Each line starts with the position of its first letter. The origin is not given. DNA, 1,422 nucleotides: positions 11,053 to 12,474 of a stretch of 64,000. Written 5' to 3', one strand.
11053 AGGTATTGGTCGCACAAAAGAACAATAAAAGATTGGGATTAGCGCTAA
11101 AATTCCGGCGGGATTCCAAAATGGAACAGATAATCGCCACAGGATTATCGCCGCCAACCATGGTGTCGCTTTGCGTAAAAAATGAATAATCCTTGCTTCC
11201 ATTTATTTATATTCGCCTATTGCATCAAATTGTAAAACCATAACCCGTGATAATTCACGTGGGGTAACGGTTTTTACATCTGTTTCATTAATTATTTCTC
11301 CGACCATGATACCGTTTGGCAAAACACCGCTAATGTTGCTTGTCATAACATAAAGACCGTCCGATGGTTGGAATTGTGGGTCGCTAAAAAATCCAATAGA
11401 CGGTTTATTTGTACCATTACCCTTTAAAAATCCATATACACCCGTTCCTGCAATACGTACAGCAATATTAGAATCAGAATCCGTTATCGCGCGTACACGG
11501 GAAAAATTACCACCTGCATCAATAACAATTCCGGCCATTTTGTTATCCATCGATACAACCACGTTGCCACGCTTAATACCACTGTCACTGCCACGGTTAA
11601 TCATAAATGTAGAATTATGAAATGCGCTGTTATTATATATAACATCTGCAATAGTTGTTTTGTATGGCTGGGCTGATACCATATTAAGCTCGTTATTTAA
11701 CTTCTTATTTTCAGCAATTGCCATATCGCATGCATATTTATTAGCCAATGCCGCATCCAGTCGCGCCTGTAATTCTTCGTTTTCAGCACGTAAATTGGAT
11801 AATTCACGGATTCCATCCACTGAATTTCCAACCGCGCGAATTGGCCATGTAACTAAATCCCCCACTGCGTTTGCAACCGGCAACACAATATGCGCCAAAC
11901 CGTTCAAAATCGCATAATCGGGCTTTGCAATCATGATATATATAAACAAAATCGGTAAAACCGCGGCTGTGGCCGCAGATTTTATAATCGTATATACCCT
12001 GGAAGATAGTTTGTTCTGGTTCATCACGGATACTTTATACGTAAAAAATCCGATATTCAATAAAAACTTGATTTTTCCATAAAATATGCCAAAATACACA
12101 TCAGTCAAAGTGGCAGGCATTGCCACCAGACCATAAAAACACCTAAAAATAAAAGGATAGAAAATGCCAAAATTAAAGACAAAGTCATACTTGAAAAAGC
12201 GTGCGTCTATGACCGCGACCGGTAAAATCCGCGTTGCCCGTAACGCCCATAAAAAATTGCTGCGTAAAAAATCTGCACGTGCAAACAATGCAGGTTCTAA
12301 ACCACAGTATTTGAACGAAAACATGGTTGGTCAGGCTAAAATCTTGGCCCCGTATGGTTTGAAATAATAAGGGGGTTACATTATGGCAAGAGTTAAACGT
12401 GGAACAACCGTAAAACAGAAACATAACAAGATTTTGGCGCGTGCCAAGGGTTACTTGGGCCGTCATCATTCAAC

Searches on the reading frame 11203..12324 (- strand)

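Call 32: search_protein_families(library=pfam, proteins=[window:11203-12324:-])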
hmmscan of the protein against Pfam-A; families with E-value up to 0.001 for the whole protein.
window:11203-12324:- (373 aa): 1 family
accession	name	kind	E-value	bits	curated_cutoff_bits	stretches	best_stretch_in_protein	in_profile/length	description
PF04085.20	MreC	-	6.6e-24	84.8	28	1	228-348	1-119/147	Rod shape-determining protein MreC, barrel core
